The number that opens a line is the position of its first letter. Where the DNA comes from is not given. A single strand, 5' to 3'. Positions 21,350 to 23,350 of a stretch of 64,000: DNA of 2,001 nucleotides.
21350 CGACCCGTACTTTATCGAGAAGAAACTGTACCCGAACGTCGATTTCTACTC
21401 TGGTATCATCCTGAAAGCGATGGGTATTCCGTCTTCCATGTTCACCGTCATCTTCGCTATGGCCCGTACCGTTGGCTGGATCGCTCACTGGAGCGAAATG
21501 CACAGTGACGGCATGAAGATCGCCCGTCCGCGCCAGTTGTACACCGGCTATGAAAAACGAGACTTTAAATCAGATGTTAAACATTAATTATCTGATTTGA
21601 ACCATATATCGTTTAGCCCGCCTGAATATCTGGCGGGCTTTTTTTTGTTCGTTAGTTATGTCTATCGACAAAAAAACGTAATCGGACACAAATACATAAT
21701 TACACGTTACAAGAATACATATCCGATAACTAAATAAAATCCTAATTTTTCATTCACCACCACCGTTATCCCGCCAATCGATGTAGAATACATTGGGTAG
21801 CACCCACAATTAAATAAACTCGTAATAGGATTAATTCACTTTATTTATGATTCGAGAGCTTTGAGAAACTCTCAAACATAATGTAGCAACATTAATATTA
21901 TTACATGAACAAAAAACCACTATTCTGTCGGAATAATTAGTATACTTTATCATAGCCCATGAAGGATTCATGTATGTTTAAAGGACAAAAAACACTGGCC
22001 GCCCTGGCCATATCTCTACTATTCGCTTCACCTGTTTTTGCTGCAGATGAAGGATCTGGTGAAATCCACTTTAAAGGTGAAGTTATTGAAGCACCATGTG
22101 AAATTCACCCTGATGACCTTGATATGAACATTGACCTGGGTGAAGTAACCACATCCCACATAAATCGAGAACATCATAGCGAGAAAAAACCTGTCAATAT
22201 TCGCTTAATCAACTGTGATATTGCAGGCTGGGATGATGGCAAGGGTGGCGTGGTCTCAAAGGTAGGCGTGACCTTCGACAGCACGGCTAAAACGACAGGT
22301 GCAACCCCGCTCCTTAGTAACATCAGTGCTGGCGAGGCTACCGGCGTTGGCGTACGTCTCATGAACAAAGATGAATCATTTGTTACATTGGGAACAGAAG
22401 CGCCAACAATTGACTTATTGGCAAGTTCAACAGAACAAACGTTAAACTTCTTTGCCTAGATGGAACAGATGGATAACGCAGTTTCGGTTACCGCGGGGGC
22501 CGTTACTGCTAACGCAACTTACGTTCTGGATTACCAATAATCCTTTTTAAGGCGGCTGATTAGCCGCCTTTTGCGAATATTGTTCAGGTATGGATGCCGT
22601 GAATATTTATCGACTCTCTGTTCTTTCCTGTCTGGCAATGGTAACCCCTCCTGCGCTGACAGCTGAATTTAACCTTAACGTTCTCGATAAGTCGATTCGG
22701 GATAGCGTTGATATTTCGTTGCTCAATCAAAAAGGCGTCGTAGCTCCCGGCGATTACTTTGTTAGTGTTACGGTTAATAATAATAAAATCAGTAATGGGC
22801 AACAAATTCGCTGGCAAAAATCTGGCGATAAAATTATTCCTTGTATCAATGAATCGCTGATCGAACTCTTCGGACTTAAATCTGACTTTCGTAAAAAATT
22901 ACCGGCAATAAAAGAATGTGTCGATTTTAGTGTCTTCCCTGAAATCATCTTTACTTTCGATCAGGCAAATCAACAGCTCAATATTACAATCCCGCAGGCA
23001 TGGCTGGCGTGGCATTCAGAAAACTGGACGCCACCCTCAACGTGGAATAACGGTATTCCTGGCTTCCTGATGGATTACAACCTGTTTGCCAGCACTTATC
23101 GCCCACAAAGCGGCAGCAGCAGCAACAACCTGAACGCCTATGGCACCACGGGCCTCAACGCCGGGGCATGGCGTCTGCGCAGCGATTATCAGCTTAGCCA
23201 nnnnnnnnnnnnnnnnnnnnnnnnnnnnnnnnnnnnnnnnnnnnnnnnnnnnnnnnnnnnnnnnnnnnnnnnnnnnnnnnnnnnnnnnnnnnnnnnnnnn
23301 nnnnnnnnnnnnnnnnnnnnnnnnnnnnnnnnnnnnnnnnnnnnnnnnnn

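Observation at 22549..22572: Stem-loop between the fimbrial subunit and usher genes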

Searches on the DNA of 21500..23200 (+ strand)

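Call 5: search_dna_similar(query=window:21600-23200:+, collection=ecoli_genomes, mode=near, max_rows=20, rows=spread)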
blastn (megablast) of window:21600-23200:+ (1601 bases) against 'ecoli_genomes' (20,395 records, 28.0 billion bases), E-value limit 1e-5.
Records with a match: 3200; places in all: 3202; records where one place covers at least 80% of the query: 411.
Genomes with a match: 3200 of 5426; with a place that covers at least 80% of the query: 411. Places per genome that has any: lowest 1, median 1, highest 2. On chromosomes: 3201 places; on plasmids: 1.
Best place of each record, by identity: >=99% 410; 95-99% 1; 80-90% 38; 60-80% 2751.
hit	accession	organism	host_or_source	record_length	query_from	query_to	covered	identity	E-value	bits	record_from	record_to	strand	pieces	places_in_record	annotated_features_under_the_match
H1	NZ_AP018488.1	Escherichia coli O157:H7 strain PV15-279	Homo sapiens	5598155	1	1601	100%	99.9%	0e+0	2952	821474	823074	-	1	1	fimbria/pilus outer membrane usher protein | fimbrial protein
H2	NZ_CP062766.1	Escherichia coli O157:H7 strain Z866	Bovine Faeces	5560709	1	1601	100%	99.9%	0e+0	2952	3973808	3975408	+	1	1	fimbria/pilus outer membrane usher protein | fimbrial protein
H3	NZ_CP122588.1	Escherichia coli strain ETEC6335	Sus scrofa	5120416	1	1601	100%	99.4%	0e+0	2907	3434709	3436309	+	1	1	fimbria/pilus outer membrane usher protein | fimbrial protein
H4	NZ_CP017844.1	Escherichia coli strain FMU073332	Homo sapiens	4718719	363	1597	77%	73.6%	3e-125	459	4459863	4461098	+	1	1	ybgQ: fimbria/pilus outer membrane usher protein | fimbrial protein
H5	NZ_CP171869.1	Escherichia coli strain YZ22PE68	pig feces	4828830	363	1597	77%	73.6%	3e-125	459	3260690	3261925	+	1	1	ybgQ: fimbria/pilus outer membrane usher protein | fimbrial protein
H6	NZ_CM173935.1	Escherichia coli strain E1624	Homo sapiens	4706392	363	1597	77%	73.6%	3e-125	459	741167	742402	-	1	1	ybgQ: fimbria/pilus outer membrane usher protein | fimbrial protein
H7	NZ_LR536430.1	Escherichia coli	-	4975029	374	1597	76%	73.7%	8e-126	460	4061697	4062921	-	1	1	ybgQ: fimbria/pilus outer membrane usher protein | fimbrial protein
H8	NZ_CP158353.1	Escherichia coli strain 914033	Homo sapiens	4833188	374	1597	76%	73.5%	2e-122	449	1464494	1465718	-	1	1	ybgQ: fimbria/pilus outer membrane usher protein | fimbrial protein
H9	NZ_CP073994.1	Escherichia coli strain MB1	Poultry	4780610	374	1593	76%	73.8%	6e-127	464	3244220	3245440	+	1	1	ybgQ: fimbria/pilus outer membrane usher protein | fimbrial protein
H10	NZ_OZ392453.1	Escherichia coli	Homo sapiens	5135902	363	1592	77%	73.0%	8e-111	411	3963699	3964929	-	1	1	ybgQ: fimbria/pilus outer membrane usher protein | fimbrial protein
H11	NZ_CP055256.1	Escherichia coli strain AH25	chicken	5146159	374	1593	76%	73.5%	6e-122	448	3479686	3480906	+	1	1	ybgQ: fimbria/pilus outer membrane usher protein | fimbrial protein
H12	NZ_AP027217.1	Escherichia coli strain JNE170426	Homo sapiens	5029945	374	1593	76%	73.5%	6e-122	448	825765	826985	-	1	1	ybgQ: fimbria/pilus outer membrane usher protein | fimbrial protein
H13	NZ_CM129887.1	Escherichia coli strain MB06172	seawater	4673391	374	1593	76%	73.5%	6e-122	448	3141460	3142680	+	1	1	ybgQ: fimbria/pilus outer membrane usher protein | fimbrial protein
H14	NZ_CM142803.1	Escherichia coli strain GPEC709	chicken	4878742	374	1593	76%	73.5%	6e-122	448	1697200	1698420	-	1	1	ybgQ: fimbria/pilus outer membrane usher protein | fimbrial protein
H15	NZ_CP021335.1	Escherichia coli strain 95JB1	fecal sample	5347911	374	1593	76%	73.4%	3e-120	442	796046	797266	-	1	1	ybgQ: fimbria/pilus outer membrane usher protein | fimbrial protein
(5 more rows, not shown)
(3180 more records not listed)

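Call 6: get_annotated_region(hit=H2, flank=9000)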
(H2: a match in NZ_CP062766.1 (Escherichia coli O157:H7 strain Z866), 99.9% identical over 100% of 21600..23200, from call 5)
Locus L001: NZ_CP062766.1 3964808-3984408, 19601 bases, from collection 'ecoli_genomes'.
description: Escherichia coli O157:H7 strain Z866 chromosome, complete genome
organism: Escherichia coli O157:H7 strain Z866 (NCBI taxid 83334)
replicon: chromosome; assembly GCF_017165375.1
host: -; source: Bovine Faeces; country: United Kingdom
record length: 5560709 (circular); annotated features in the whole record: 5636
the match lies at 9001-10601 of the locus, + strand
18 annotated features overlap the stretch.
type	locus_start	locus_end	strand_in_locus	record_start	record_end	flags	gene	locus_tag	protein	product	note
CDS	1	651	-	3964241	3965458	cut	odhB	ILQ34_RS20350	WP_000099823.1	2-oxoglutarate dehydrogenase complex dihydrolipoyllysine-residue succinyltransferase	-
CDS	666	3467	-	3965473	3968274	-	sucA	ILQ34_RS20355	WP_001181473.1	2-oxoglutarate dehydrogenase E1 component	-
CDS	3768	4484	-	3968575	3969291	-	sdhB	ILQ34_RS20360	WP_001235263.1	succinate dehydrogenase iron-sulfur subunit SdhB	-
CDS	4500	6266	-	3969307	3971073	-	sdhA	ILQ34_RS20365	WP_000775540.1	succinate dehydrogenase flavoprotein subunit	-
CDS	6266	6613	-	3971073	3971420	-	sdhD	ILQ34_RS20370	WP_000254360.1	succinate dehydrogenase membrane anchor subunit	-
CDS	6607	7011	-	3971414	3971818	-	sdhC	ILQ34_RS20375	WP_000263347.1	succinate dehydrogenase cytochrome b556 subunit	-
CDS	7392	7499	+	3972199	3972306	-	-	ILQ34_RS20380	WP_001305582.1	hypothetical protein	-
CDS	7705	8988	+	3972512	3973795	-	gltA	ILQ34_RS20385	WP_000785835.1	citrate synthase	-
CDS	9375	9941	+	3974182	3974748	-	-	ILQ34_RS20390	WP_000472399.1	fimbrial protein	-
CDS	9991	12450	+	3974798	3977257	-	-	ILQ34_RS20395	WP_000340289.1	fimbria/pilus outer membrane usher protein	-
CDS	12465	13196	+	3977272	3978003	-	-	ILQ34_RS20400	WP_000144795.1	fimbrial biogenesis chaperone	-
CDS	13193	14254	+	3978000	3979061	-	ybgO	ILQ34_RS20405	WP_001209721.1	fimbrial protein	-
CDS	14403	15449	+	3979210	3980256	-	abrB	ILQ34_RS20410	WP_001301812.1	AbrB family transcriptional regulator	-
CDS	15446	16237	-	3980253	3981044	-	nei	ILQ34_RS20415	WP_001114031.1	endonuclease VIII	-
CDS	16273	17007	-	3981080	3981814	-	pxpA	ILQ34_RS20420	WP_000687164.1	5-oxoprolinase subunit PxpA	-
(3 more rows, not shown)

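Call 9: search_dna_similar(query=window:22400-22700:+, collection=ecoli_genomes, mode=distant, max_rows=40, rows=spread)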
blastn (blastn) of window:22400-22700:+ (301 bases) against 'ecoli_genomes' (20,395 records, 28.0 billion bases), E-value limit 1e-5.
Records with a match: 4184; places in all: 4186; records where one place covers at least 80% of the query: 4175.
Genomes with a match: 4184 of 5426; with a place that covers at least 80% of the query: 4175. Places per genome that has any: lowest 1, median 1, highest 2. On chromosomes: 4185 places; on plasmids: 1.
Best place of each record, by identity: >=99% 409; 95-99% 2; 60-80% 3773.
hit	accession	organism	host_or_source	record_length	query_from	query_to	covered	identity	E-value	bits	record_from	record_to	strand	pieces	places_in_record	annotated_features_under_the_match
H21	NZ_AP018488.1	Escherichia coli O157:H7 strain PV15-279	Homo sapiens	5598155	1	301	100%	99.7%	5e-150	539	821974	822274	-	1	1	fimbrial protein | fimbria/pilus outer membrane usher protein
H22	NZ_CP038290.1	Escherichia coli O157:H7 strain TX 265-1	cattle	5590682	1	301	100%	99.7%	5e-150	539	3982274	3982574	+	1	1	fimbrial protein | fimbria/pilus outer membrane usher protein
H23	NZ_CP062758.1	Escherichia coli O157:H7 strain Z892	Bovine Faeces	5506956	1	301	100%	99.7%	5e-150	539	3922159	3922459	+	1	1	fimbrial protein | fimbria/pilus outer membrane usher protein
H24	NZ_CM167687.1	Escherichia coli strain NCCP 13907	Homo sapiens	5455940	1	301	100%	99.7%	5e-150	539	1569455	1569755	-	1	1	fimbrial protein | fimbria/pilus outer membrane usher protein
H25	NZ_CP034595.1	Escherichia coli strain WCHEC035053S1G0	missing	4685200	22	300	93%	74.5%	7e-41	176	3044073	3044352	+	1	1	ybgD: fimbrial protein | ybgQ: fimbria/pilus outer membrane usher protein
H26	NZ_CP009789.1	Escherichia coli K-12 strain K-12 ER3413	-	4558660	22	300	93%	74.5%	7e-41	176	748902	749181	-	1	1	ybgD: fimbrial protein | ybgQ: fimbria/pilus outer membrane usher protein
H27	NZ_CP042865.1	Escherichia coli strain ATCC BAA-196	missing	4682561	22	300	93%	74.5%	7e-41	176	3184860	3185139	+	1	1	ybgD: fimbrial protein | ybgQ: fimbria/pilus outer membrane usher protein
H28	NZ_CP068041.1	Escherichia coli strain XJW9B277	Bovine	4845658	22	300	93%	74.5%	7e-41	176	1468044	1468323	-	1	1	ybgD: fimbrial protein | ybgQ: fimbria/pilus outer membrane usher protein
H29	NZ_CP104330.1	Escherichia coli strain THB42-F3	dog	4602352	22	300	93%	74.5%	7e-41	176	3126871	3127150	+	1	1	ybgD: fimbrial protein | ybgQ: fimbria/pilus outer membrane usher protein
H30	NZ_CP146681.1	Escherichia coli strain MS 196-1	Homo sapiens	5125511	22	300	93%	74.5%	7e-41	176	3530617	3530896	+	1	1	ybgD: fimbrial protein | ybgQ: fimbria/pilus outer membrane usher protein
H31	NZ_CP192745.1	Escherichia coli strain TUM22775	Laboratory developed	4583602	22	300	93%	74.5%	7e-41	176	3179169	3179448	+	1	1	ybgD: fimbrial protein | ybgQ: fimbria/pilus outer membrane usher protein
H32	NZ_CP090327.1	Escherichia coli strain ECO12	Homo sapiens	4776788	22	300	93%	74.5%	7e-41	176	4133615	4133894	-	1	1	ybgD: fimbrial protein | ybgQ: fimbria/pilus outer membrane usher protein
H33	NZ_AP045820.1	Escherichia coli strain 23CRST047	Homo sapiens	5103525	22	300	93%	74.5%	7e-41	176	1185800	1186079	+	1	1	ybgD: fimbrial protein | fimbria/pilus outer membrane usher protein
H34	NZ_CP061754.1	Escherichia coli O18ac:H14 strain 873.10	Bos taurus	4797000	34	300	89%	74.1%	4e-37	163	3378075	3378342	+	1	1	ybgQ: fimbria/pilus outer membrane usher protein | fimbrial protein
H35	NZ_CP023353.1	Escherichia coli strain 746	canine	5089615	34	300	89%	73.8%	1e-36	162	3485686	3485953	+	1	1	ybgQ: fimbria/pilus outer membrane usher protein | fimbrial protein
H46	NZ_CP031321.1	Escherichia coli strain ST2350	Homo sapiens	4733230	34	300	89%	73.3%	2e-34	154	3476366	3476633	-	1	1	ybgQ: fimbria/pilus outer membrane usher protein | fimbrial protein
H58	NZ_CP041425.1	Escherichia coli strain STEC388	pig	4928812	34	300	89%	73.0%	9e-33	150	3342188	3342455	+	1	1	ybgQ: fimbria/pilus outer membrane usher protein | fimbrial protein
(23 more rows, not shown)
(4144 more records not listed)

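Call 10: search_dna_similar(query=window:22428-22488:+, collection=ecoli_genomes, mode=near, max_rows=10)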
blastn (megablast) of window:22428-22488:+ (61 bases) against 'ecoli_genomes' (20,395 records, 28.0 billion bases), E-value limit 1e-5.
Records with a match: 411; places in all: 411; records where one place covers at least 80% of the query: 411.
Genomes with a match: 411 of 5426; with a place that covers at least 80% of the query: 411. Places per genome that has any: lowest 1, median 1, highest 1. On chromosomes: 411 places; on plasmids: 0.
Best place of each record, by identity: 95-99% 411.
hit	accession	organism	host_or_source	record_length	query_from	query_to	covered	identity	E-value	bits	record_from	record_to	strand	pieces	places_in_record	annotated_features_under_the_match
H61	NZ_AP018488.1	Escherichia coli O157:H7 strain PV15-279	Homo sapiens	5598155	1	61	100%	98.4%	2e-21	108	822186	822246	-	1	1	fimbrial protein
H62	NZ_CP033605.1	Escherichia coli O157:H7 strain TR01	Cattle carcass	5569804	1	61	100%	98.4%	2e-21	108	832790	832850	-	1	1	fimbrial protein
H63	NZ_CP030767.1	Escherichia coli strain 2017C-4109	missing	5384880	1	61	100%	98.4%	2e-21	108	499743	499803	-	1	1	fimbrial protein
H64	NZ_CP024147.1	Escherichia coli strain 14EC033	clinical patient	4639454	1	61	100%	98.4%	2e-21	108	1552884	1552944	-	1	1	fimbrial protein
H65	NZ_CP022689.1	Escherichia coli strain CDC#03-98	missing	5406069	1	61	100%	98.4%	2e-21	108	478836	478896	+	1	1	fimbrial protein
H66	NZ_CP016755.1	Escherichia coli strain FORC_044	Homo sapiens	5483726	1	61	100%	98.4%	2e-21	108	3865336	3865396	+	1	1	fimbrial protein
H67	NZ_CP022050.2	Escherichia coli O157 strain FDAARGOS_293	Homo sapiens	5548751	1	61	100%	98.4%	2e-21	108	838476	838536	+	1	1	fimbrial protein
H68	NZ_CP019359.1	Escherichia coli strain XH990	Homo sapiens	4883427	1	61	100%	98.4%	2e-21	108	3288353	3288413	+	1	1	fimbrial protein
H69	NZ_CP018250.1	Escherichia coli strain 10671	Cattle faeces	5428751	1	61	100%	98.4%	2e-21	108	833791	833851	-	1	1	fimbrial protein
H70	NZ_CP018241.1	Escherichia coli strain 319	missing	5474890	1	61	100%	98.4%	2e-21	108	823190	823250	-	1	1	fimbrial protein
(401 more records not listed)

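Call 11: get_annotated_region(hit=H26, flank=1000)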
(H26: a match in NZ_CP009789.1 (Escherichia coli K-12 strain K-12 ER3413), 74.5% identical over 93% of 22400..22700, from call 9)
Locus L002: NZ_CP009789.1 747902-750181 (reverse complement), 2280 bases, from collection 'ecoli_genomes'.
description: Escherichia coli K-12 strain K-12 ER3413 chromosome, complete genome
organism: Escherichia coli K-12 strain K-12 ER3413 (NCBI taxid 83333)
replicon: chromosome; assembly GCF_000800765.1
host: -; source: -; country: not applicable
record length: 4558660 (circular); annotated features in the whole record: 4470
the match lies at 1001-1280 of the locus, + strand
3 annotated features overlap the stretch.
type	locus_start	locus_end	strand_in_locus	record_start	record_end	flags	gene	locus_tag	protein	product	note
CDS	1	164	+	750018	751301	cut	gltA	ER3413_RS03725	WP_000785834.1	citrate synthase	-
CDS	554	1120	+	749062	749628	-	ybgD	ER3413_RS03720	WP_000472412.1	fimbrial protein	-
CDS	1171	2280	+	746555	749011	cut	ybgQ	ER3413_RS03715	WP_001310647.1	fimbria/pilus outer membrane usher protein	-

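Call 12: get_annotated_region(hit=H34, flank=1000)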
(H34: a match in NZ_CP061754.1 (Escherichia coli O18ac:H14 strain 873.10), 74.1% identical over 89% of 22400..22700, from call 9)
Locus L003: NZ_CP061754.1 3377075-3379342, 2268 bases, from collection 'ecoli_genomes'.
description: Escherichia coli O18ac:H14 strain 873.10 chromosome, complete genome
organism: Escherichia coli O18ac:H14 strain 873.10 (NCBI taxid 2773705)
replicon: chromosome; assembly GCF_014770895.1
host: Bos taurus; source: beef trimmings; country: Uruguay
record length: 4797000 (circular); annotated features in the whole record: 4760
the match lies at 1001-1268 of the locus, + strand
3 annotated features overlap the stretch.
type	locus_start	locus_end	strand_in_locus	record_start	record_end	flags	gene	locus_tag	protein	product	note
CDS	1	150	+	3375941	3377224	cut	gltA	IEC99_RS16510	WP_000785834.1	citrate synthase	-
CDS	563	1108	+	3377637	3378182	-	-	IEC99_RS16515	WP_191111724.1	fimbrial protein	-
CDS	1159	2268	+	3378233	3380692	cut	ybgQ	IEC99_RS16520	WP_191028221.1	fimbria/pilus outer membrane usher protein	-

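Call 13: get_annotated_region(hit=H46, flank=1000)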
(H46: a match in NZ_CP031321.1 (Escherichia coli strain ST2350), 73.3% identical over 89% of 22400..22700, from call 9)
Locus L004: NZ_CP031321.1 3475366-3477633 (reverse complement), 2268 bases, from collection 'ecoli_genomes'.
description: Escherichia coli strain ST2350 isolate Es_ST2350_SE1_NDM_03_2018 chromosome, complete genome
organism: Escherichia coli strain ST2350 (NCBI taxid 562)
replicon: chromosome; assembly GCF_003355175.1
host: Homo sapiens; source: rectal swab; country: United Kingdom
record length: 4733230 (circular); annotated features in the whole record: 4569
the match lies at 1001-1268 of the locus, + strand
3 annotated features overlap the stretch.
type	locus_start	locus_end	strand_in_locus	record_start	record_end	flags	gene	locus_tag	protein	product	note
CDS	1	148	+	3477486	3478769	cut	gltA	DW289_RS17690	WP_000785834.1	citrate synthase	-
CDS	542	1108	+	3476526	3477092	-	-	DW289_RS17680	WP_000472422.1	fimbrial protein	-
CDS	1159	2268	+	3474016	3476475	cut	ybgQ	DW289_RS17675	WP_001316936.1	fimbria/pilus outer membrane usher protein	-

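Call 14: get_annotated_region(hit=H58, flank=1000)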
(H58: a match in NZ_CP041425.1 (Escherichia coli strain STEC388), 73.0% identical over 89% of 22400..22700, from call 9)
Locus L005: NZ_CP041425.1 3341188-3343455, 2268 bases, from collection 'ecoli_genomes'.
description: Escherichia coli strain STEC388 chromosome, complete genome
organism: Escherichia coli strain STEC388 (NCBI taxid 562)
replicon: chromosome; assembly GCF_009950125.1
host: -; source: pig; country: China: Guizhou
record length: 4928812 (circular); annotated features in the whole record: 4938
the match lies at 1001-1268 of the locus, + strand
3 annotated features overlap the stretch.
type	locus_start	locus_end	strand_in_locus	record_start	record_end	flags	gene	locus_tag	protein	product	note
CDS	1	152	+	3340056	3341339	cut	gltA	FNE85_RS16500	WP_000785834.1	citrate synthase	-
CDS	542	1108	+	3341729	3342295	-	-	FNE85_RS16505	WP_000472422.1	fimbrial protein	-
CDS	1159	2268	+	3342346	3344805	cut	ybgQ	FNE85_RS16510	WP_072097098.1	fimbria/pilus outer membrane usher protein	-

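Call 17: search_rna_families(source=window, start=21500, end=22800, threshold=evalue, max_evalue=10)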
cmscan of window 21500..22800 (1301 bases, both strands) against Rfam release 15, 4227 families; matches with E-value up to 10: 17.
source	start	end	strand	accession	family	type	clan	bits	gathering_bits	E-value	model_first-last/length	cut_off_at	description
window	21883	21959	-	RF01218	snR41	Gene; snRNA; snoRNA; CD-box;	CL00068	31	50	0.0047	1-111/111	no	Small nucleolar RNA snR41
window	21571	21644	+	RF00112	CyaR_RyeE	Gene; sRNA;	-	25.5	47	0.05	1-85/85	no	CyaR/Rye RNA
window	21548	21645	+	RF01401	rseX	Gene; sRNA;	-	24.8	50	1.9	1-94/94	no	rseX Hfq binding RNA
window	21579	21646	-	RF02628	Hrs1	Gene; sRNA;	-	23.4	56.4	0.069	1-74/74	no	Hfq-regulated sRNA 1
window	21570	21646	+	RF02837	anti-hemB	Gene; sRNA;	-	22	49.5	0.019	1-81/81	no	Burkholderia RNA 7 (anti-hemB)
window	21609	21721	+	RF01858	RsaF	Gene; sRNA;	-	21.8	60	0.21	1-119/119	no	RNA Staph. aureus F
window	21560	21647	+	RF02630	Hrs12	Gene; sRNA;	-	20.4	70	2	1-87/87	no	Hfq-regulated sRNA 12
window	21572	21653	+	RF00519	suhB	Gene; sRNA;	CL00108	20.2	41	0.22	1-77/77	no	Makes More Granules Regulator RNA (mmgR)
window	21569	21646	+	RF00513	Trp_leader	Cis-reg; leader;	-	19.7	41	0.47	1-100/100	no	Tryptophan operon leader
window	22426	22484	-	RF01287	snoR27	Gene; snRNA; snoRNA; CD-box;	CL00079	19.4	41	8.4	25-87/94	no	Small nucleolar RNA snoR27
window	21605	21646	+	RF02278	Betaproteobacteria_toxic_sRNA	Gene; sRNA;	-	19.3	50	0.48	1-64/64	no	Betaproteobacteria toxic small RNA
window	21614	21644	-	RF01356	CRISPR-DR28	Gene; CRISPR;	-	19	35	2.6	1-24/24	no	CRISPR RNA direct repeat element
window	21577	21646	+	RF00057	RyhB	Gene; sRNA;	-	17.3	55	3.6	1-67/67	no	RyhB RNA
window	21568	21644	+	RF02450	ncr1175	Gene; sRNA;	-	16.9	60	4.4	1-110/110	no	Bacillus sRNA ncr1175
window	21640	21675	+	RF00053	mir-7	Gene; miRNA;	-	16.1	51.8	5.1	30-64/91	no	mir-7 microRNA precursor family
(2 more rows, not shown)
